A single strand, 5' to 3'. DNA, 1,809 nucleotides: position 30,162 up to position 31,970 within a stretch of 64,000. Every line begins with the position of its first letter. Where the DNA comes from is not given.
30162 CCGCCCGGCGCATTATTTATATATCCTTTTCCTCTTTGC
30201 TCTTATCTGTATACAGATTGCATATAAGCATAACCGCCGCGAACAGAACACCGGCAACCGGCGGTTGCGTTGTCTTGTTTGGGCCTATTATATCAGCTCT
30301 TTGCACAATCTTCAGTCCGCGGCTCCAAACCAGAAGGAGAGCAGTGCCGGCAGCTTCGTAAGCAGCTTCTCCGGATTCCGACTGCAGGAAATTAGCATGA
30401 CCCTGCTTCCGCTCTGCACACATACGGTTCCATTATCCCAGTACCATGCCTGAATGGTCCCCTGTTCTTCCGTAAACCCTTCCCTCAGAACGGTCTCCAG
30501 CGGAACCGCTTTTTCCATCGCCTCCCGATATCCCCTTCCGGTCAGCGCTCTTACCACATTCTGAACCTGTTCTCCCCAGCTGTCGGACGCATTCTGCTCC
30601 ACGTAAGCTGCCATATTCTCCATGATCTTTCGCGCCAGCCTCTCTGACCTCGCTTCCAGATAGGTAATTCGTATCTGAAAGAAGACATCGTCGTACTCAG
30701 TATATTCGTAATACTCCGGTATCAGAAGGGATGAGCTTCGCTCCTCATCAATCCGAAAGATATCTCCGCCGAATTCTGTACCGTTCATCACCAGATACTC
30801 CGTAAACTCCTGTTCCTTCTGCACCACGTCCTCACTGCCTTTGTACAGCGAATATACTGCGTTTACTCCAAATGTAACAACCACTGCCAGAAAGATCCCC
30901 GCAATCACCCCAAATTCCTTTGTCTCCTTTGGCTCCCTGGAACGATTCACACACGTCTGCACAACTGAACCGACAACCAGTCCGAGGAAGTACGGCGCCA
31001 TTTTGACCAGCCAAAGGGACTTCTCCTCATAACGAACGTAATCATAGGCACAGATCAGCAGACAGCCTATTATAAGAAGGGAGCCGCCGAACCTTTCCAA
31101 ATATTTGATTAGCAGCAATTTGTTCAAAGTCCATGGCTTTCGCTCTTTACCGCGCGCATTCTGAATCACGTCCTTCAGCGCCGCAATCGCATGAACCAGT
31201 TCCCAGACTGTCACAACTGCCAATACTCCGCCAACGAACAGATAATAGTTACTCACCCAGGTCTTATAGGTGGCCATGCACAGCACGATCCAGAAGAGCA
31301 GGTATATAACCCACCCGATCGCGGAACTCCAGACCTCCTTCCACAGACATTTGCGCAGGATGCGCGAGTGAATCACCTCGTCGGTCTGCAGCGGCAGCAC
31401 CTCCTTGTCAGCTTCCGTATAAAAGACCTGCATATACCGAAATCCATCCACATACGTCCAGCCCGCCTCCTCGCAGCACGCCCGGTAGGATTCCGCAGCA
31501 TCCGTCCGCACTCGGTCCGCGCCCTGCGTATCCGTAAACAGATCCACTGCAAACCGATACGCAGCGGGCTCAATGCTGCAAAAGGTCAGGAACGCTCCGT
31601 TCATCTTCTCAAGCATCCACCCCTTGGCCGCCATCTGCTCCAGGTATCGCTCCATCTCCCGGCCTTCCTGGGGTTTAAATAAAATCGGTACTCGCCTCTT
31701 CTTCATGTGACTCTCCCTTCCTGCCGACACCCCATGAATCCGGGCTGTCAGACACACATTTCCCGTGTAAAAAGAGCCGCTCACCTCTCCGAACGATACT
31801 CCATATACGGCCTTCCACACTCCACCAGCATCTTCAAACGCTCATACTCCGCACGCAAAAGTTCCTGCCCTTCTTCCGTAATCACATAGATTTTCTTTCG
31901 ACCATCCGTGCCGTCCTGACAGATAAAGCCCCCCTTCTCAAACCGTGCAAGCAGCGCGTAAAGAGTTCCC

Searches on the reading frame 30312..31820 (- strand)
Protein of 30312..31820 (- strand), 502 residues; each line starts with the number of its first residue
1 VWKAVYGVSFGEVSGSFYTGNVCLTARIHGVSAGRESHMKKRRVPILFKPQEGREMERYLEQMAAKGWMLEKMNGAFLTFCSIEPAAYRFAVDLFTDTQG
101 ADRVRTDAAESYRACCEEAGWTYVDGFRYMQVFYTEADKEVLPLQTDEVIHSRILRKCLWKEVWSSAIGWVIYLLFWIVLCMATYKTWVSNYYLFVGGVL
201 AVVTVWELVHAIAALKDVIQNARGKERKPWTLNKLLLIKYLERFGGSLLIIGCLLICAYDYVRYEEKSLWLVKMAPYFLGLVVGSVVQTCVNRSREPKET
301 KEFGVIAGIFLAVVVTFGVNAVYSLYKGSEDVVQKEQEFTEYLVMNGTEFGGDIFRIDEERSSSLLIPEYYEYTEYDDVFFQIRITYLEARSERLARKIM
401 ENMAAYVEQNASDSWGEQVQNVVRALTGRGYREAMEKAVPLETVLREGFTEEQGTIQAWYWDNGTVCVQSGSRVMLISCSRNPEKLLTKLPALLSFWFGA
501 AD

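Call 102: search_protein_families(library=pfam, proteins=[window:30312-31820:-], max_evalue=0.0001)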
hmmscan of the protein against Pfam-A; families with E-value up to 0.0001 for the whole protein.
window:30312-31820:- (502 aa): 1 family
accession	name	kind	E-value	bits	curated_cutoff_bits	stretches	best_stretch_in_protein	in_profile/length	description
PF11193.13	DUF2812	-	5.1e-19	69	27.8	1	55-152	4-95/110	Protein of unknown function (DUF2812)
